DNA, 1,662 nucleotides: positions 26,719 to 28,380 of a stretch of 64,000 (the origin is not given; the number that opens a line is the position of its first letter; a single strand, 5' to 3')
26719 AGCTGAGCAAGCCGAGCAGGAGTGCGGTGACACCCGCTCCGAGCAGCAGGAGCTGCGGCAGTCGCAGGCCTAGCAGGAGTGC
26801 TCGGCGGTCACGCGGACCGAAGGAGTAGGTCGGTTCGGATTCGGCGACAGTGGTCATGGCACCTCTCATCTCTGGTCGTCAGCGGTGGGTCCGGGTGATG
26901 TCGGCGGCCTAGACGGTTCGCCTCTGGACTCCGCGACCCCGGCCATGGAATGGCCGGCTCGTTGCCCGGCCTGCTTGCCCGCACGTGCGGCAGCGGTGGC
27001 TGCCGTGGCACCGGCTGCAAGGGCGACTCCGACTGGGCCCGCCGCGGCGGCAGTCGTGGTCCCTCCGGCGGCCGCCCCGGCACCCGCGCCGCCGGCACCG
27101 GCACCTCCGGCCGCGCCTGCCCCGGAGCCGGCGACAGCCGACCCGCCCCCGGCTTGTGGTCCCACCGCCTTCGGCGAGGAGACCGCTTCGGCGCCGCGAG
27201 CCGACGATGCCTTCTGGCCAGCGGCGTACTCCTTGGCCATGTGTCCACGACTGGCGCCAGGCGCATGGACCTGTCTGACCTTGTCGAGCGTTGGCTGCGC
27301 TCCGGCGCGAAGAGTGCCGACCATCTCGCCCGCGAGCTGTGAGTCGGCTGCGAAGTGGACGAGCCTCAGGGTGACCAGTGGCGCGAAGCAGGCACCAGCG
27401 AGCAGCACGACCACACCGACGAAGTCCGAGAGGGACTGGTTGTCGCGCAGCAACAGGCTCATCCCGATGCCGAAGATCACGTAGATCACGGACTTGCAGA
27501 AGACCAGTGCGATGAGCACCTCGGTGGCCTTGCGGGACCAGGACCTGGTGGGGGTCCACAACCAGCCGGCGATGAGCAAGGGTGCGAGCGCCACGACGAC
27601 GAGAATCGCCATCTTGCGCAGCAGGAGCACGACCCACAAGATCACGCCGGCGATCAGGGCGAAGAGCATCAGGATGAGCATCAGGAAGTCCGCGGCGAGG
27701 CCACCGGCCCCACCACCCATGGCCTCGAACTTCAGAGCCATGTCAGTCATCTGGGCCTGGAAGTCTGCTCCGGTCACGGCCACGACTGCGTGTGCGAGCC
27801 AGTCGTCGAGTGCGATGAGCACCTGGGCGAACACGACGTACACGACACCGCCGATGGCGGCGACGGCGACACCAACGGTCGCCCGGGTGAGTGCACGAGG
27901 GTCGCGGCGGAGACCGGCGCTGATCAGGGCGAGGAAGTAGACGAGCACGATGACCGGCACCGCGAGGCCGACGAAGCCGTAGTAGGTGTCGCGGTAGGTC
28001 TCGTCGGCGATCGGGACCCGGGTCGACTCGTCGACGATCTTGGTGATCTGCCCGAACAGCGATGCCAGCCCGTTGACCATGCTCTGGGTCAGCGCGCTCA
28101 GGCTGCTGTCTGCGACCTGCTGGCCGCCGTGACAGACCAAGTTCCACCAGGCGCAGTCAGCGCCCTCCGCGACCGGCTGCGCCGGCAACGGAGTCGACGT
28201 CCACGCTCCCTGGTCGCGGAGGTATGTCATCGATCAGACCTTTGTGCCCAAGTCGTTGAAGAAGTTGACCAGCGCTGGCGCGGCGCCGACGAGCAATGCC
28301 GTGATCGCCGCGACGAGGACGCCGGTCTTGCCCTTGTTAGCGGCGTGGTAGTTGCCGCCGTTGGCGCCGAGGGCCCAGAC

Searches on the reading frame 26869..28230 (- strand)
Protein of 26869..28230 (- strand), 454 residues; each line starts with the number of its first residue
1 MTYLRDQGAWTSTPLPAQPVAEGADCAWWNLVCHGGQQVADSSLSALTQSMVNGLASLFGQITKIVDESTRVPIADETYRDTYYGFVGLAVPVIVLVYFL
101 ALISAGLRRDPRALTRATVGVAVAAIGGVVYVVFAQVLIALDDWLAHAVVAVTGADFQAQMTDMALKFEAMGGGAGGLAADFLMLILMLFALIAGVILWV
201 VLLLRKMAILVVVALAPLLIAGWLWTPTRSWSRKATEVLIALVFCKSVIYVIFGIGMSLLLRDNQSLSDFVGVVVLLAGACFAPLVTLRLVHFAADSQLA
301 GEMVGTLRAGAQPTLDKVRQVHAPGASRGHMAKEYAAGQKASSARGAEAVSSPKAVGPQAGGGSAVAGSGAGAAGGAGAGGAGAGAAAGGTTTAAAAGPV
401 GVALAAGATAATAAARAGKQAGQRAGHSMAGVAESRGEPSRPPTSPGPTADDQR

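Call 47: search_protein_families(library=pfam, proteins=[window:26869-28230:-], max_evalue=0.001)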
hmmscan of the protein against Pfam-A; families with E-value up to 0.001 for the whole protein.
window:26869-28230:- (454 aa): 1 family
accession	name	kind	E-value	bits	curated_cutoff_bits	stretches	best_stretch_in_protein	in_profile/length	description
PF04610.19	TrbL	-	9.2e-06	26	25.9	1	136-261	50-181/215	TrbL/VirB6 plasmid conjugal transfer protein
